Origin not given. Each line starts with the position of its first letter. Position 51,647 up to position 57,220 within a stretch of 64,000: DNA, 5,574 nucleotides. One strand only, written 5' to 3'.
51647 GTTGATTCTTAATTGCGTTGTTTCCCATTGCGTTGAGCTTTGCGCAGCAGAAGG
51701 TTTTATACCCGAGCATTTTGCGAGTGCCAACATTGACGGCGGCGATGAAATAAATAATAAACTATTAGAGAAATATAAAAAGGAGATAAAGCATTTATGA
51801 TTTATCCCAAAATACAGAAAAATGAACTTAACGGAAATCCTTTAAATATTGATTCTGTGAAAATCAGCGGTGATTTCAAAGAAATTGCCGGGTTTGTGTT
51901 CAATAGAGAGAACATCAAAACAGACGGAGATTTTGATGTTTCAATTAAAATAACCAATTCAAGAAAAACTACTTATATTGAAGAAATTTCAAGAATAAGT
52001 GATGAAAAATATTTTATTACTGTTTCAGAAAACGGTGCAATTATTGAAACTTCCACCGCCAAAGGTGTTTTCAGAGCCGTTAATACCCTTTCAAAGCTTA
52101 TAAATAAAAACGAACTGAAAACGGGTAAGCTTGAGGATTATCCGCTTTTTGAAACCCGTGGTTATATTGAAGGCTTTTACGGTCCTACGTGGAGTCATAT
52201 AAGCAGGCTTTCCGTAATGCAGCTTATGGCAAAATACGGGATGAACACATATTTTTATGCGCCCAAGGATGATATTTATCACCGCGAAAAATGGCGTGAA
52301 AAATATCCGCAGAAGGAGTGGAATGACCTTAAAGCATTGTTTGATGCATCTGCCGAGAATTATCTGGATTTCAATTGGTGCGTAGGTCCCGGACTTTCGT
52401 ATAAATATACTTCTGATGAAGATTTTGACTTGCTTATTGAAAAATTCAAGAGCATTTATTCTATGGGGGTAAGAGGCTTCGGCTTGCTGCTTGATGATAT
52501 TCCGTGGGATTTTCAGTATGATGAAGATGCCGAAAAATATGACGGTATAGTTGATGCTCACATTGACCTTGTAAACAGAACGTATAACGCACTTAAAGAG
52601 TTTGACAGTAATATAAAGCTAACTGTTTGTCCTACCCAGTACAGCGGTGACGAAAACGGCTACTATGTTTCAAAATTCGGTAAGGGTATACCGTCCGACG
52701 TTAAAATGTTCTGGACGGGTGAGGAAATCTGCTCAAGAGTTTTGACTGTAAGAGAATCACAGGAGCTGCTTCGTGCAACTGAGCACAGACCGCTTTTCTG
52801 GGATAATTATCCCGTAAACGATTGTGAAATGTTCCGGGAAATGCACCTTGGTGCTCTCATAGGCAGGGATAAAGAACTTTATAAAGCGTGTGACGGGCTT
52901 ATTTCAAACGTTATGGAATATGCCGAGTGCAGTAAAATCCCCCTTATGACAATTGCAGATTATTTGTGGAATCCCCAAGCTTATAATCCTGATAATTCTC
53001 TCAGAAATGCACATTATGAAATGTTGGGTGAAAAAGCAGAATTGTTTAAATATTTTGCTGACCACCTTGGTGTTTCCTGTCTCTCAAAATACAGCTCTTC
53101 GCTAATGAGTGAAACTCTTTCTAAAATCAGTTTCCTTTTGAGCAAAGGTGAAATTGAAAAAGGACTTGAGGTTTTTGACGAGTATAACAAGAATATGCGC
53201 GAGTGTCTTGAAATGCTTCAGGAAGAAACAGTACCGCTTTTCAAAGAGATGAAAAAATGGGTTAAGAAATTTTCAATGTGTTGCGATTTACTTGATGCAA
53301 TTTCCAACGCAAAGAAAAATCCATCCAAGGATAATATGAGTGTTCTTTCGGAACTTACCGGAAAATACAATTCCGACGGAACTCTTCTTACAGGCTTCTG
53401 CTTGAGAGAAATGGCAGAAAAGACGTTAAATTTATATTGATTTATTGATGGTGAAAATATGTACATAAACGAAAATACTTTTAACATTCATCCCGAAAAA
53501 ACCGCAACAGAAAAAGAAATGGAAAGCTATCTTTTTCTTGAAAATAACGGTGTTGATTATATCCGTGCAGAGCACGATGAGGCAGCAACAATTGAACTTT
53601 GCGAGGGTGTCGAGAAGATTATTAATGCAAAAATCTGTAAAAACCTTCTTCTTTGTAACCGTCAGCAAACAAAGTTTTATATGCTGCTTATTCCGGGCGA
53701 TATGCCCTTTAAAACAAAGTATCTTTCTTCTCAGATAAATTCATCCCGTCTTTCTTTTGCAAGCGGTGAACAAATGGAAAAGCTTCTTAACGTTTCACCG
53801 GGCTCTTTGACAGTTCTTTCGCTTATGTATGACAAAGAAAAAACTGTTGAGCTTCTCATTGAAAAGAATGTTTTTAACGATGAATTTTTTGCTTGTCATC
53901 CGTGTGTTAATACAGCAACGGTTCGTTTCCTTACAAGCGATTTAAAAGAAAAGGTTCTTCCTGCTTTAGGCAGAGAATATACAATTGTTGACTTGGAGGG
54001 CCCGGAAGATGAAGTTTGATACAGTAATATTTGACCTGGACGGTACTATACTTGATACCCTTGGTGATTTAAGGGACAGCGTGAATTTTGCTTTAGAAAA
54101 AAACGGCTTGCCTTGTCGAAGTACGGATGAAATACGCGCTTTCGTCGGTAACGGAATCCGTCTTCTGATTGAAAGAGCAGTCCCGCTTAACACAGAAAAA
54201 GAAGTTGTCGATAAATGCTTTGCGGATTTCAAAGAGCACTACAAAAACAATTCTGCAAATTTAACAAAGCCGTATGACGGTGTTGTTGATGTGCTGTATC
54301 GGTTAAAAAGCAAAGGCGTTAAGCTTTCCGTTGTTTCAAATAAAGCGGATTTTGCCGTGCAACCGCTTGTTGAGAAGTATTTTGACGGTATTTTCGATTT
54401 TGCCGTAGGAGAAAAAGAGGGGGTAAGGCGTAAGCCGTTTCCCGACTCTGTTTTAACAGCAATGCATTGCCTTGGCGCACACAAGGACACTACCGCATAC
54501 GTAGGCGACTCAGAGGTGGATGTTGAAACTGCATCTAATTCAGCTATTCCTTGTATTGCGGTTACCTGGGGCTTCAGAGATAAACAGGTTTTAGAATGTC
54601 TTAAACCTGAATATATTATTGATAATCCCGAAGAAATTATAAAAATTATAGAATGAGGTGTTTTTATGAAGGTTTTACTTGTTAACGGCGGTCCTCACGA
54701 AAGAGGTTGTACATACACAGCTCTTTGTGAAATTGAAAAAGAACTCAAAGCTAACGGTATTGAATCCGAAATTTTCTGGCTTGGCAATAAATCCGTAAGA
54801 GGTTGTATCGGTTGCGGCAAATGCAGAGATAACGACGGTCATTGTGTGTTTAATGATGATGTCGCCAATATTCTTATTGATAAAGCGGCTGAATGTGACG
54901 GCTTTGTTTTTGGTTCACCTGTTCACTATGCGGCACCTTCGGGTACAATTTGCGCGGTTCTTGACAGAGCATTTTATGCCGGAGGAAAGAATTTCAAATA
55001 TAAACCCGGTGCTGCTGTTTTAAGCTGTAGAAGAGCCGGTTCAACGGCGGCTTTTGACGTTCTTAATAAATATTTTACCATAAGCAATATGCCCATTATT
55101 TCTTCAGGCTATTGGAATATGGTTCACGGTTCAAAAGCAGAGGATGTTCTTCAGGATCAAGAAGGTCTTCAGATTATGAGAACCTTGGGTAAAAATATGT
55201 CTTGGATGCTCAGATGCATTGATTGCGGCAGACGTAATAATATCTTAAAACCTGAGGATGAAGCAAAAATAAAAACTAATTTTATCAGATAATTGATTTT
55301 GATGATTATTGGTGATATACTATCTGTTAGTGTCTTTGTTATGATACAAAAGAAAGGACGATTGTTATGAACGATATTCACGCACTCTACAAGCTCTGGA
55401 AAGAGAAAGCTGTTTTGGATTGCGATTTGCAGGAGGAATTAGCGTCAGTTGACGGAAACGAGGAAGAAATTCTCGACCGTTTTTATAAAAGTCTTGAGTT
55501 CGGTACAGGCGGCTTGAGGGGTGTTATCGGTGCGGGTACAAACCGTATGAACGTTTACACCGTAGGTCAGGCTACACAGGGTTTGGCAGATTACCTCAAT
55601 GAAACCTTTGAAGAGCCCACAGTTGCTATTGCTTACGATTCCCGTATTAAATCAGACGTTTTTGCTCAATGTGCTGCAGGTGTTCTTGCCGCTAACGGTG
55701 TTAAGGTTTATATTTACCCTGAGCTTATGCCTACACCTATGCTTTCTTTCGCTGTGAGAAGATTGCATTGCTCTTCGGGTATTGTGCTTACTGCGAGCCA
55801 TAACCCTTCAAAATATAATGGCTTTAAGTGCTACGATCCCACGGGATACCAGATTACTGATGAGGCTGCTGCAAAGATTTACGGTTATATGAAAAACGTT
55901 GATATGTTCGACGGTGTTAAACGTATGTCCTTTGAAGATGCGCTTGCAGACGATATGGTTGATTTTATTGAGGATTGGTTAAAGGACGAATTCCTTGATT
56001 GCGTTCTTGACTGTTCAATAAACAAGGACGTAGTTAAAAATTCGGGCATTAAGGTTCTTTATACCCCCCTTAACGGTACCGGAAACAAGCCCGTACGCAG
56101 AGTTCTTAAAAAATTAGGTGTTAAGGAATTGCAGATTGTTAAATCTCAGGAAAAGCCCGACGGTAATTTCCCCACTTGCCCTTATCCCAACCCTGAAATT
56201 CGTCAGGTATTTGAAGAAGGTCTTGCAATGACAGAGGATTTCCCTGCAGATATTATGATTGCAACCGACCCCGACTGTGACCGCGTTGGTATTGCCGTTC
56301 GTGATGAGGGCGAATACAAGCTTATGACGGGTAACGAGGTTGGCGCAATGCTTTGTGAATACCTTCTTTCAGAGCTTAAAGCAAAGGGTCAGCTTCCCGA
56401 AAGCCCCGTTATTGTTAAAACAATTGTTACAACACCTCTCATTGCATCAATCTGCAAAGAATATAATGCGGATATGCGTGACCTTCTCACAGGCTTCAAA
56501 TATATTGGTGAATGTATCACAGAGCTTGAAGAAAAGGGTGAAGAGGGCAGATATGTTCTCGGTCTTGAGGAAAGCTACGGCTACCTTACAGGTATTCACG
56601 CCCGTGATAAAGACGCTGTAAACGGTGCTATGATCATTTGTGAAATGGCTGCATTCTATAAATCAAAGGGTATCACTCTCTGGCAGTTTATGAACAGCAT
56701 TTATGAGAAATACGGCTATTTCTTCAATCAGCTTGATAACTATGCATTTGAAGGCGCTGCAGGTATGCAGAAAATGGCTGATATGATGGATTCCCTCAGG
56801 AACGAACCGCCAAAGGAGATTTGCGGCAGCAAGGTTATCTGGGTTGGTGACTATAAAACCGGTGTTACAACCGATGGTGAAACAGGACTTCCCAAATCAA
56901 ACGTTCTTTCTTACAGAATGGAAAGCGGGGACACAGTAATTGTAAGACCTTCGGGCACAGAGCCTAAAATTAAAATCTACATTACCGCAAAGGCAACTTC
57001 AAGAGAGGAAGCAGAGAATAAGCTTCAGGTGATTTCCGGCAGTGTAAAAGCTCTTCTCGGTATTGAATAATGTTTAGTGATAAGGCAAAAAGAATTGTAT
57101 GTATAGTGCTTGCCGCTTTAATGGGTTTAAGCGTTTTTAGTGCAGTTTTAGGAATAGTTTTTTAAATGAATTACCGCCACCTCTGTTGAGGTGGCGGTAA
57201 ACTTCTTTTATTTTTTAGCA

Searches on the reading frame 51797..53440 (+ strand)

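Call 12: search_protein_families(library=pfam, proteins=[window:51797-53440:+])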
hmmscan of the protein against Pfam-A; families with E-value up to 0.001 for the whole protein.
window:51797-53440:+ (547 aa): 2 families
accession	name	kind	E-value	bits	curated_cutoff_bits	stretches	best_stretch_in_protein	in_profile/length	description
PF07555.19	NAGidase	-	2.9e-95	319.4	25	1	121-421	1-294/295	beta-N-acetylglucosaminidase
PF02838.20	Glyco_hydro_20b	-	2.3e-06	28.8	26.1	1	22-115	25-124/124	Glycosyl hydrolase family 20, domain 2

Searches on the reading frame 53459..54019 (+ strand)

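Call 12: search_protein_families(library=pfam, proteins=[window:53459-54019:+])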
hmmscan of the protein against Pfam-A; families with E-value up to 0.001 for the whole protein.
window:53459-54019:+ (186 aa): 1 family
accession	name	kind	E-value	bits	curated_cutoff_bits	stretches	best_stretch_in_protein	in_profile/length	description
PF04073.20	tRNA_edit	-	4.9e-20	72.3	25.5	1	39-163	1-121/123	Aminoacyl-tRNA editing domain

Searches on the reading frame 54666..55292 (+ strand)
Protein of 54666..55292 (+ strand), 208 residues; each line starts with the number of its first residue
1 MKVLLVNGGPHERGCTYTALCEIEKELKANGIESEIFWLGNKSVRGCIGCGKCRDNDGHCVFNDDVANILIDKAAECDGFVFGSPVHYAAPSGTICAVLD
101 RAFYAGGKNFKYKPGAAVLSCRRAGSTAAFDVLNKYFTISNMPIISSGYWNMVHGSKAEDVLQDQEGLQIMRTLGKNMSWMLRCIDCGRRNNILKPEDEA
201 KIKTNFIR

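Call 12: search_protein_families(library=pfam, proteins=[window:54666-55292:+])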
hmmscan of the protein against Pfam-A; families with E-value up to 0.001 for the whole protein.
window:54666-55292:+ (208 aa): 1 family
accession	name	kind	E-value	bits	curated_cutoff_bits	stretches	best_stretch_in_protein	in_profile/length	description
PF03358.20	FMN_red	-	8.1e-27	94.1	24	1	1-155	1-150/152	NADPH-dependent FMN reductase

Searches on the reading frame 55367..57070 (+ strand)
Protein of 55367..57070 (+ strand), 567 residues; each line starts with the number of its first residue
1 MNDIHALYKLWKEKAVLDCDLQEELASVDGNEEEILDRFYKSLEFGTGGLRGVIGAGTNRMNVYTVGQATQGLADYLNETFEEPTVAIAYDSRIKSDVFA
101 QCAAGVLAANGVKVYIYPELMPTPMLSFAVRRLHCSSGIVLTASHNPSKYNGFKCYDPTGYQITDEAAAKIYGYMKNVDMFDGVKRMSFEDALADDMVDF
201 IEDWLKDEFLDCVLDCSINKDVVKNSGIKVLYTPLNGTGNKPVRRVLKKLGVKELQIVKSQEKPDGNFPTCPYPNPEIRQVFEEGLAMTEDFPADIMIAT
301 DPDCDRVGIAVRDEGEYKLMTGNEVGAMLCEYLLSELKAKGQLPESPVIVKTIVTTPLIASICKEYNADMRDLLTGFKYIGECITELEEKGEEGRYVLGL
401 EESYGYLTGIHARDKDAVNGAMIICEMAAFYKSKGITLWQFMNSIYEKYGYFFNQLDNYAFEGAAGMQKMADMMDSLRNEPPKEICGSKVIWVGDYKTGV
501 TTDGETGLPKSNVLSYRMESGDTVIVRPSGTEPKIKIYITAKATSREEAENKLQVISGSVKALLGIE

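Call 12: search_protein_families(library=pfam, proteins=[window:55367-57070:+])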
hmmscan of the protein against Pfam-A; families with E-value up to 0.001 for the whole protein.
window:55367-57070:+ (567 aa): 4 families
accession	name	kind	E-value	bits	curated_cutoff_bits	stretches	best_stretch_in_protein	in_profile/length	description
PF02878.22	PGM_PMM_I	-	6.1e-42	143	22.5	1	44-178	3-134/138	Phosphoglucomutase/phosphomannomutase, alpha/beta/alpha domain I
PF02879.22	PGM_PMM_II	-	9.1e-23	81.2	29.3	1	214-313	8-100/103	Phosphoglucomutase/phosphomannomutase, alpha/beta/alpha domain II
PF02880.22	PGM_PMM_III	-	3.2e-16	59.9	20.7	1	322-449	2-115/115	Phosphoglucomutase/phosphomannomutase, alpha/beta/alpha domain III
PF00408.26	PGM_PMM_IV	-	1.6e-05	25.3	23.1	1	518-550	30-60/68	Phosphoglucomutase/phosphomannomutase, C-terminal domain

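Call 15: find_encoding_contigs(protein=window:55367-57070:+, flank=10000, max_places=10)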
Protein window:55367-57070:+ (567 aa): 8 contigs read that carry it; 2 places shown.
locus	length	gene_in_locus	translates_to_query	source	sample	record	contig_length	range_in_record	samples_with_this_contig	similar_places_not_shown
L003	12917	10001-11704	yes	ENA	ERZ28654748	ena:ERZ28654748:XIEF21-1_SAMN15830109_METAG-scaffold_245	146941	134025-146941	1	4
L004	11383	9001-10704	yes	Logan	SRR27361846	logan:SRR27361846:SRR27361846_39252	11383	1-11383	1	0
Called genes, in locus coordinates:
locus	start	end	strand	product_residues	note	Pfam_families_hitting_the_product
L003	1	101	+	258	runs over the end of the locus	PF00497:SBP_bac_3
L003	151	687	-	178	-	-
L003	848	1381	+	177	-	PF00210:Ferritin (faint), PF02915:Rubrerythrin, PF21349:RUBY_RBDX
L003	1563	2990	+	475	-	-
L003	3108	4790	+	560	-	-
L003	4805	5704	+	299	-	PF01869:BcrAD_BadFG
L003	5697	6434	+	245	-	PF13580:SIS_2, PF01380:SIS (faint)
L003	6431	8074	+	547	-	PF02838:Glyco_hydro_20b (faint), PF07555:NAGidase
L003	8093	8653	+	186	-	PF04073:tRNA_edit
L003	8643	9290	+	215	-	PF00702:Hydrolase, PF12710:HAD, PF13419:HAD_2, PF13242:Hydrolase_like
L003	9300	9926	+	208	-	PF03358:FMN_red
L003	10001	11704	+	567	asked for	PF02878:PGM_PMM_I, PF02879:PGM_PMM_II, PF02880:PGM_PMM_III, PF00408:PGM_PMM_IV (faint)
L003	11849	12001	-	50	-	-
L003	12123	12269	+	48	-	-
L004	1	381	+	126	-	?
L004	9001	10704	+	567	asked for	PF02878:PGM_PMM_I, PF02879:PGM_PMM_II, PF02880:PGM_PMM_III, PF00408:PGM_PMM_IV (faint)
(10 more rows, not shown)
